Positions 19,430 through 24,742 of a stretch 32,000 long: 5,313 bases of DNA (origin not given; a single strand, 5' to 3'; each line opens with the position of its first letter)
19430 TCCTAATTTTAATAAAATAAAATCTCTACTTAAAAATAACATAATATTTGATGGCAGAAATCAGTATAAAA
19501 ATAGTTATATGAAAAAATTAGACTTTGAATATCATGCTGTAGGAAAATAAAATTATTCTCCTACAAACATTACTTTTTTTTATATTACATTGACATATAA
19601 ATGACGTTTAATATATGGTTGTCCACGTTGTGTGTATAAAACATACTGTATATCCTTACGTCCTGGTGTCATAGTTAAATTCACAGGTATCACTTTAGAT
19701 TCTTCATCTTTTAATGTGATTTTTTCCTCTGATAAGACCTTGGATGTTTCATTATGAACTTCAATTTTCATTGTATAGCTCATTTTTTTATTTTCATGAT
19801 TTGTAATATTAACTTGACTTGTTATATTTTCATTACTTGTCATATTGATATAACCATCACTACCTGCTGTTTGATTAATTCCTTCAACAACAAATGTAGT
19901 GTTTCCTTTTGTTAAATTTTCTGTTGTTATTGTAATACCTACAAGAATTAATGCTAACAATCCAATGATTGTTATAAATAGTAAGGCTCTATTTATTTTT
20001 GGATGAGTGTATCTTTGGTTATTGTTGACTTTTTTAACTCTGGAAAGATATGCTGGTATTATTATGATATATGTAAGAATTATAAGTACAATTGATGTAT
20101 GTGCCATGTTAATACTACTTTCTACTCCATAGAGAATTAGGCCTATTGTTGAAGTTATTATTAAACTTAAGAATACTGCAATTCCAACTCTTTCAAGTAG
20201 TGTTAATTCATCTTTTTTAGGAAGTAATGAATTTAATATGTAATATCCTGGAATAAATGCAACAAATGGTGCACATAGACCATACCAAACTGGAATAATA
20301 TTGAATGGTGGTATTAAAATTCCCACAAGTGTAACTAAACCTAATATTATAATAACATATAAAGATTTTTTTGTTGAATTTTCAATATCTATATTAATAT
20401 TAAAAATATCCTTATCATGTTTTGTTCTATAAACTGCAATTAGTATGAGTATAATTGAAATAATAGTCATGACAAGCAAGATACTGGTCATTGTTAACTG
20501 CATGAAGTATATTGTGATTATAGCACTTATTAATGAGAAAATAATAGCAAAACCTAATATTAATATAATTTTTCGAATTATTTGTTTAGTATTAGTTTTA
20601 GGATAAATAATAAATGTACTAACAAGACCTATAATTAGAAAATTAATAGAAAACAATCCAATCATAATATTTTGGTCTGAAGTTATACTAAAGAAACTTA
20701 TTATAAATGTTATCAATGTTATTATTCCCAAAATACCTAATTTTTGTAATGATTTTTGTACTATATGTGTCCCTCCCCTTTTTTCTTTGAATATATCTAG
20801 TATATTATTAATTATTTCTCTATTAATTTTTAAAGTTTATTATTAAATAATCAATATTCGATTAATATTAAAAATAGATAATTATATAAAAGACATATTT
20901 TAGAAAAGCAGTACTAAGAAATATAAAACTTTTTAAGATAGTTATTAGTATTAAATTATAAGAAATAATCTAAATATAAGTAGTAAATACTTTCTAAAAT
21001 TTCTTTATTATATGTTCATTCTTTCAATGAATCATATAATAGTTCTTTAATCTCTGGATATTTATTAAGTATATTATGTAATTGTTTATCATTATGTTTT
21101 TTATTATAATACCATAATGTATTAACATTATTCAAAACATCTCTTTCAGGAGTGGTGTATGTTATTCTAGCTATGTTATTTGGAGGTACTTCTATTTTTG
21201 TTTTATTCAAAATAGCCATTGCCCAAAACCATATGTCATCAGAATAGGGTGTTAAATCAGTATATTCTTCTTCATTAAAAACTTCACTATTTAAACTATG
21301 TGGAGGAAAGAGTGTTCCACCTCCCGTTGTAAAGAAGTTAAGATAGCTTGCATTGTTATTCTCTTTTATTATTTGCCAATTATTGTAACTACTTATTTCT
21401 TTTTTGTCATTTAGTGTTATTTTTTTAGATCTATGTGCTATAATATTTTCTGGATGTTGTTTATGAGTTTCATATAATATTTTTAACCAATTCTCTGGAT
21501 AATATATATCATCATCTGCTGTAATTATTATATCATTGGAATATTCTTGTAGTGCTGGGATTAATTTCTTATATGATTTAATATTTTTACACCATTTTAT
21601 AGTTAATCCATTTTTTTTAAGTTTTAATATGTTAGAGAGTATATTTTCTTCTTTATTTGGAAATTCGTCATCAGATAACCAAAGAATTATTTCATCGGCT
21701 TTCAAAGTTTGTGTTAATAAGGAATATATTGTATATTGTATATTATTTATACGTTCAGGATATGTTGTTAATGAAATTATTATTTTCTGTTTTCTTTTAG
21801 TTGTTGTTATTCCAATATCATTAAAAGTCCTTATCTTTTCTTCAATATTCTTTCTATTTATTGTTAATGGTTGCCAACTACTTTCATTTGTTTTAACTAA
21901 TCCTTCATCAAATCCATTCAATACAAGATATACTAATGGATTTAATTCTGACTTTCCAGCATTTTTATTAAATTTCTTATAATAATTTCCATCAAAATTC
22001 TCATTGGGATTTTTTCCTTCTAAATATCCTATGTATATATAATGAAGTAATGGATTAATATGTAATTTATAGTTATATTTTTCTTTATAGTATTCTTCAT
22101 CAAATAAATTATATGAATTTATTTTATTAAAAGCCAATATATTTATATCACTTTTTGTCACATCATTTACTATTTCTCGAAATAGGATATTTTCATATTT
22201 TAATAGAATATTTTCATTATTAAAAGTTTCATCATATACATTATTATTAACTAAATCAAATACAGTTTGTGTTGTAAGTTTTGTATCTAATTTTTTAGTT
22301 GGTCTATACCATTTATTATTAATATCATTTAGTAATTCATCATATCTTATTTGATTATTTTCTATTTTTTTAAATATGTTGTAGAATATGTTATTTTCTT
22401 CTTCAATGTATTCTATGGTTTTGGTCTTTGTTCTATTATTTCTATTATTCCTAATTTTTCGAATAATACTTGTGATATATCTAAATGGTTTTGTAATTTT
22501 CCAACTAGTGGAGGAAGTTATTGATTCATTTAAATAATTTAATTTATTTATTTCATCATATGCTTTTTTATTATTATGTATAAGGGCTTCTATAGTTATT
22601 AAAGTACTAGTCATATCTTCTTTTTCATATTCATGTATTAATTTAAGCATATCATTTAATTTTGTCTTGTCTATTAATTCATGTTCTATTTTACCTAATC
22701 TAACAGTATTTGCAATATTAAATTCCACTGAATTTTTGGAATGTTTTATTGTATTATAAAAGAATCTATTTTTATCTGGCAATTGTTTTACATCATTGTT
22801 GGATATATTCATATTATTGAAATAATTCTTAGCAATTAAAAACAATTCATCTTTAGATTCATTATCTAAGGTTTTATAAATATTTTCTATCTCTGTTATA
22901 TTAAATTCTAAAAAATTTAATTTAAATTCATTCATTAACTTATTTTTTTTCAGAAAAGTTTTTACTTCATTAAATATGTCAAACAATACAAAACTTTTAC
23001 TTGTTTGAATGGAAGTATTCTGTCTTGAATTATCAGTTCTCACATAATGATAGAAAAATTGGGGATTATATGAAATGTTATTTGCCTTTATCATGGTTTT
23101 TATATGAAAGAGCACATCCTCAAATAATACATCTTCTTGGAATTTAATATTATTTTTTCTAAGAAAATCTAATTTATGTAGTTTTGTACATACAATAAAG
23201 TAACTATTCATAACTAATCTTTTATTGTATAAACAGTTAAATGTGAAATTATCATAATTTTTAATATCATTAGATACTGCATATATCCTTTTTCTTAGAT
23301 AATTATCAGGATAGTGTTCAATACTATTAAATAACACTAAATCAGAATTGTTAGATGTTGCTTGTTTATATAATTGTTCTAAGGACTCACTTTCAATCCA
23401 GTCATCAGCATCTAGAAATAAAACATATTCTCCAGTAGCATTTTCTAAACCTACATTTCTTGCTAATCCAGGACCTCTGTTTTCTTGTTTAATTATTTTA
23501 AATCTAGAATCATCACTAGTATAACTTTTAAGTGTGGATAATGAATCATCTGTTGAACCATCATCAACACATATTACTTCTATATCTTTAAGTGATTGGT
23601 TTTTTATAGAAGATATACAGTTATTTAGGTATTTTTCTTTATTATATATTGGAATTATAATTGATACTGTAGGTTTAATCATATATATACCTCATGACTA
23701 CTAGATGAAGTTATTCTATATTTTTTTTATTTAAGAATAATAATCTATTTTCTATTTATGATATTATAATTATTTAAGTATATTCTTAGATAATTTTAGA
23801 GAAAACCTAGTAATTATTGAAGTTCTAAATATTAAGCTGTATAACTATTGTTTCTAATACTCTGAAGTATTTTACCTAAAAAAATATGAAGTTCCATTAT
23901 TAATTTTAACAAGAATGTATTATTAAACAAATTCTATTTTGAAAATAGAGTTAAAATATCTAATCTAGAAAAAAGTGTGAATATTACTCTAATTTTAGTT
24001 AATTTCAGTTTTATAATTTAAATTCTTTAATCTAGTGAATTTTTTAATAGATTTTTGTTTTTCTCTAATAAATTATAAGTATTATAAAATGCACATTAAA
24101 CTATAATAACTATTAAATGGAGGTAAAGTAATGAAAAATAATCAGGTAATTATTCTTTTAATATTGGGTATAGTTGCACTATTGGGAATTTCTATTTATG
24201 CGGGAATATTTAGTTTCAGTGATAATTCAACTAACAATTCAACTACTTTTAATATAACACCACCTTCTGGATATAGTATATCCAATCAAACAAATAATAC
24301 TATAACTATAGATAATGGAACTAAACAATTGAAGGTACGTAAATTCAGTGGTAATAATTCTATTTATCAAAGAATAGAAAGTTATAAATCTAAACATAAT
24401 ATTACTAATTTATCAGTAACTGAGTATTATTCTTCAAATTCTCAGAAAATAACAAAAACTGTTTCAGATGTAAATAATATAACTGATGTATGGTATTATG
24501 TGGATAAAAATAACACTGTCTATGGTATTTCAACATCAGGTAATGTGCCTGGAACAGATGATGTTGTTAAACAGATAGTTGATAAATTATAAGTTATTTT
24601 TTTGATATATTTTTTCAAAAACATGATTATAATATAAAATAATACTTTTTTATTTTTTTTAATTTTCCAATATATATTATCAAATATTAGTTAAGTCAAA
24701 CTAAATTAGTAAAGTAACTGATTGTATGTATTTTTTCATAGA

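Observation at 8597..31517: Bacterial-style, ABC-transporter-dependent acidic wall-glycopolymer (teichuronic-acid-like) locus in a probable pseudomurein-walled methanogen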

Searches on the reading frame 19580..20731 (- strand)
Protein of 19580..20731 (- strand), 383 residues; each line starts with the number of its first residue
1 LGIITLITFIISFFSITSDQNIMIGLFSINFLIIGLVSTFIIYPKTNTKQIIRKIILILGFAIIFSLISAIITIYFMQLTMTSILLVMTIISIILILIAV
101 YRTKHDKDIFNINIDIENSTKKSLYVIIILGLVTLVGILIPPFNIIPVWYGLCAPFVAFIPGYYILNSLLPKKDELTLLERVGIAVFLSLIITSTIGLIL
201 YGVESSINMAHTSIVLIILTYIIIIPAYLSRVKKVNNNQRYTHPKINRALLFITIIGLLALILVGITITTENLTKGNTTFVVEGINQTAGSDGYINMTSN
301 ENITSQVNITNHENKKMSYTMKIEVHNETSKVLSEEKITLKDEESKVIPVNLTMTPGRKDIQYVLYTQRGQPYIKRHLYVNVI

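Call 4: search_protein_families(library=pfam, proteins=[window:19580-20731:-], max_evalue=0.01)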
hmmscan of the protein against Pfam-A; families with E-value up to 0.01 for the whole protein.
window:19580-20731:- (383 aa): 2 families
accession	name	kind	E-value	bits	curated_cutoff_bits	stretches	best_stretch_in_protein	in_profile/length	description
PF07760.16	DUF1616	-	4e-22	79.2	31.6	1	128-379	2-305/307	Protein of unknown function (DUF1616)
PF01040.23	UbiA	-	0.0017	18.1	34.2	1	3-169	71-233/250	UbiA prenyltransferase family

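Call 6: search_protein_families(library=ncbifam, proteins=[window:19580-20731:-], max_evalue=0.001)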
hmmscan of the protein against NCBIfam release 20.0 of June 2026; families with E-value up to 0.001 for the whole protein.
window:19580-20731:- (383 aa): 0 families

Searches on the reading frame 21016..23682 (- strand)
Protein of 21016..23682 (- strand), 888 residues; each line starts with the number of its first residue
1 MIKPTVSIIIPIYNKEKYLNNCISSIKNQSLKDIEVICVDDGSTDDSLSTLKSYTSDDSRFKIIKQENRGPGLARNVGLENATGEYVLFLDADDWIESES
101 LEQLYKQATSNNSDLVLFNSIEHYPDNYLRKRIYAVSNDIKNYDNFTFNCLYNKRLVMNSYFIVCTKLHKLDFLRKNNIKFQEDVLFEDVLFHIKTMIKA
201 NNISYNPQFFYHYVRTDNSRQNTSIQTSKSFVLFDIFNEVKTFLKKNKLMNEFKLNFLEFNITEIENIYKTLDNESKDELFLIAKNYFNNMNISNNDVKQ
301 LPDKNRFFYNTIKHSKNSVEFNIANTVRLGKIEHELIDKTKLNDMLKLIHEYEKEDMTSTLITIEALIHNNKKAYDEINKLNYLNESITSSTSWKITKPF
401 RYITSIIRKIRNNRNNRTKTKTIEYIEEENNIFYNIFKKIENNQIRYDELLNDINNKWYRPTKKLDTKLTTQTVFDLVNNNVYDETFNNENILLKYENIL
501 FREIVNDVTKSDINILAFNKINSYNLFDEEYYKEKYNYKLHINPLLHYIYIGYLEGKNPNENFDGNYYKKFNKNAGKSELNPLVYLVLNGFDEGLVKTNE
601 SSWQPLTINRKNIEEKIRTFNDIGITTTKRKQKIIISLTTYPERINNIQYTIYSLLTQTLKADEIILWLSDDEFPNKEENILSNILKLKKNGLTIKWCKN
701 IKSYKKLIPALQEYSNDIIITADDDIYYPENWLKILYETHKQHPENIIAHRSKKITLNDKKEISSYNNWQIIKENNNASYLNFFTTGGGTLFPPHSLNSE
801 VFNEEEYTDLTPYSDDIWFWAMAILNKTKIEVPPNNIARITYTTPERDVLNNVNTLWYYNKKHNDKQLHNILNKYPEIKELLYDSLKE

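Call 5: search_protein_families(library=pfam, proteins=[window:21016-23682:-], max_evalue=0.01)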
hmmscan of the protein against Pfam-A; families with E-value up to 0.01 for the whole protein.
window:21016-23682:- (888 aa): 3 families
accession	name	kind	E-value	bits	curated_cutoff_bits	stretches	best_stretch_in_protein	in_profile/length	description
PF00535.33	Glycos_transf_2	-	2.7e-47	161.3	23.3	2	7-146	1-141/168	Glycosyl transferase family 2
PF10111.15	Glyco_tranf_2_2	-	7.9e-16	58.8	27.3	1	7-153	1-147/276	Glycosyltransferase like family 2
PF13641.12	Glyco_tranf_2_3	-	2.8e-07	31.2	27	1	4-108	1-111/230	Glycosyltransferase like family 2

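Call 7: search_protein_families(library=ncbifam, proteins=[window:21016-23682:-], max_evalue=0.001)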
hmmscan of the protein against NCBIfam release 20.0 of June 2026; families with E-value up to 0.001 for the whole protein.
window:21016-23682:- (888 aa): 24 families
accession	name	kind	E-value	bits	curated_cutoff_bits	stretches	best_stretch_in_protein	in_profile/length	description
NF007482.0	PRK10073.1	equivalog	9.1e-40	136.7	423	1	3-253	5-249/334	glycosyltransferase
NF047683.1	TeichurnBiosyTuaG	equivalog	6.6e-26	91.5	400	1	3-113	5-116/252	teichuronic acid biosynthesis protein TuaG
NF041875.1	EPS_EpsD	equivalog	1.9e-24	86.6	370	1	6-127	1-122/325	exopolysaccharide biosynthesis glycosyltransferase EpsD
NF050050.1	ProtGlycPglI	equivalog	7.9e-23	81.3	500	1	3-114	1-114/306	GalNAc(5)-diNAcBac-PP-undecaprenol beta-1,3-glucosyltransferase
TIGR03937.1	PgaC_IcaA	equivalog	7e-19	68.1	422.3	1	4-111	45-153/407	poly-beta-1,6-N-acetyl-D-glucosamine synthase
TIGR04283.1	glyco_like_mftF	equivalog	8.4e-16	58.2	182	1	6-118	1-107/221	TIGR04283 family arsenosugar biosynthesis glycosyltransferase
TIGR03965.1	mycofact_glyco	equivalog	2.1e-14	53.3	280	1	4-106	74-177/467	mycofactocin biosynthesis glycosyltransferase MftF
NF038299.1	EPS_HpsN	equivalog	2.2e-14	53.1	425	1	4-103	1-101/317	hormogonium polysaccharide biosynthesis glycosyltransferase HpsN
TIGR03111.1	glyc2_xrt_Gpos1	hypoth_equivalog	2.3e-14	53.1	363.95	1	4-111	49-159/439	TIGR03111 family XrtG-associated glycosyltransferase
NF053739.1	GlytfEpsEBac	equivalog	4e-14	52.3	450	1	4-103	1-102/265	glycosyltransferase EpsE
NF041394.1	GtaseAglG_Halo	equivalog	4e-13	49.3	440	1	5-106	2-105/304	glucosyl-dolichyl phosphate glucuronosyltransferase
TIGR04242.1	nodulat_NodC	equivalog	1.6e-12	47.1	550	1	3-109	47-157/395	chitooligosaccharide synthase NodC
NF038302.1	EPS_HpsE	equivalog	3.4e-12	46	300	1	6-110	3-113/307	hormogonium polysaccharide biosynthesis glycosyltransferase HpsE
NF047588.1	GlcsyltransPgfSStrep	equivalog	3.8e-12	46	500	1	6-94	3-96/308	glycosyltransferase PgfS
NF007986.1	PRK10714.1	equivalog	1.3e-11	44.1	529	1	5-133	7-138/316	undecaprenyl-phosphate 4-deoxy-4-formamido-L-arabinose transferase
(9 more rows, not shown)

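Call 81: search_solved_structures(query=window:21016-23682:-, max_evalue=0.01)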
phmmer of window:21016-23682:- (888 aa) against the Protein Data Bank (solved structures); distinct sequences matched with E-value up to 0.01: 31.
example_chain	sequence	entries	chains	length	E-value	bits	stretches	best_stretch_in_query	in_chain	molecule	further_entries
5hea_A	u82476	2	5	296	8.1e-30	107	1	6-222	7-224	Putative glycosyltransferase (GalT1)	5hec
3bcv_A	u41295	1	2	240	2.4e-27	98.8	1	3-214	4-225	Putative glycosyltransferase protein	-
2z86_A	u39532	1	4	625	7.5e-27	97.2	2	4-104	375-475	Chondroitin synthase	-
2z87_A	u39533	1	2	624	7.5e-27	97.1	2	4-104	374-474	Chondroitin synthase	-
5tze_C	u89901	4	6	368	3.7e-22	81.6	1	6-225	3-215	Glycosyl transferase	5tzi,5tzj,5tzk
5tz8_A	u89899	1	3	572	7.7e-22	80.6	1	6-224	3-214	Glycosyl transferase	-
6h1j_A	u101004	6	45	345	1.4e-20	76.4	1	5-249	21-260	Probable ss-1,3-N-acetylglucosaminyltransferase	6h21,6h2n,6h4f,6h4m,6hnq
8bz4_A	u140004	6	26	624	3.3e-17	65.3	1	6-244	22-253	Glycosyltransferase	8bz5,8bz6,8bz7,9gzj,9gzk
6p61_A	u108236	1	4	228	8.6e-17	63.9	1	4-116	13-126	Glycosyltransferase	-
8bz8_A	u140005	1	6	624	3.6e-16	61.8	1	6-224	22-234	Glycosyltransferase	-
3l7m_A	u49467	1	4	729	5.4e-11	44.7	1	6-202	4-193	Teichoic acid biosynthesis protein F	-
3l7j_A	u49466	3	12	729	6.7e-11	44.4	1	6-202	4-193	Teichoic acid biosynthesis protein F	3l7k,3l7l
8vh7_A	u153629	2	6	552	6.8e-11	44.4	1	3-112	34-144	Heparosan synthase B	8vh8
8viw_A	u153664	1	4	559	7.1e-11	44.3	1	3-112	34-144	Heparosan synthase B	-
3l7i_A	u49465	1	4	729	1.6e-10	43.1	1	6-202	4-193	Teichoic acid biosynthesis protein F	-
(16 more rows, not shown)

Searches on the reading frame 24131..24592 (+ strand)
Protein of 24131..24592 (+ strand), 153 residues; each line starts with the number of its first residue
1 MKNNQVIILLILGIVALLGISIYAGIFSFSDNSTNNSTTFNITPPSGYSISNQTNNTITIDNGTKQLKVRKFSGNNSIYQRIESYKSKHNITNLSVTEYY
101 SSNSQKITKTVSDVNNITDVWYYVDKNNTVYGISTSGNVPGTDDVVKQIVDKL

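Call 5: search_protein_families(library=pfam, proteins=[window:24131-24592:+], max_evalue=0.01)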
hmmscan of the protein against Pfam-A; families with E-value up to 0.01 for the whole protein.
window:24131-24592:+ (153 aa): 1 family
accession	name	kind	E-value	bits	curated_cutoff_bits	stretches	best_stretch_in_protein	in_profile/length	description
PF15264.11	TSSC4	-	0.0046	17.6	27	1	48-119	19-89/124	Tumour suppressing sub-chromosomal transferable candidate 4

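Call 7: search_protein_families(library=ncbifam, proteins=[window:24131-24592:+], max_evalue=0.001)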
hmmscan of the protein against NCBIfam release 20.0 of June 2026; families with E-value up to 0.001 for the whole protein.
window:24131-24592:+ (153 aa): 0 families

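Call 57: search_protein_families(library=pfam, proteins=[window:24131-24592:+], max_evalue=1)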
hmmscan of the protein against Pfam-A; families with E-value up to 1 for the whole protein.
window:24131-24592:+ (153 aa): 3 families
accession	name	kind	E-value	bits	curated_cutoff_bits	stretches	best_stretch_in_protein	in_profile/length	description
PF15264.11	TSSC4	-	0.0046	17.6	27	1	48-119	19-89/124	Tumour suppressing sub-chromosomal transferable candidate 4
PF06453.16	LT-IIB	-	0.043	14.2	25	1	103-140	42-79/122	Type II heat-labile enterotoxin , B subunit (LT-IIB)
PF13273.12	DUF4064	-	0.23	12.1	32.1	1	7-49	6-42/102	Protein of unknown function (DUF4064)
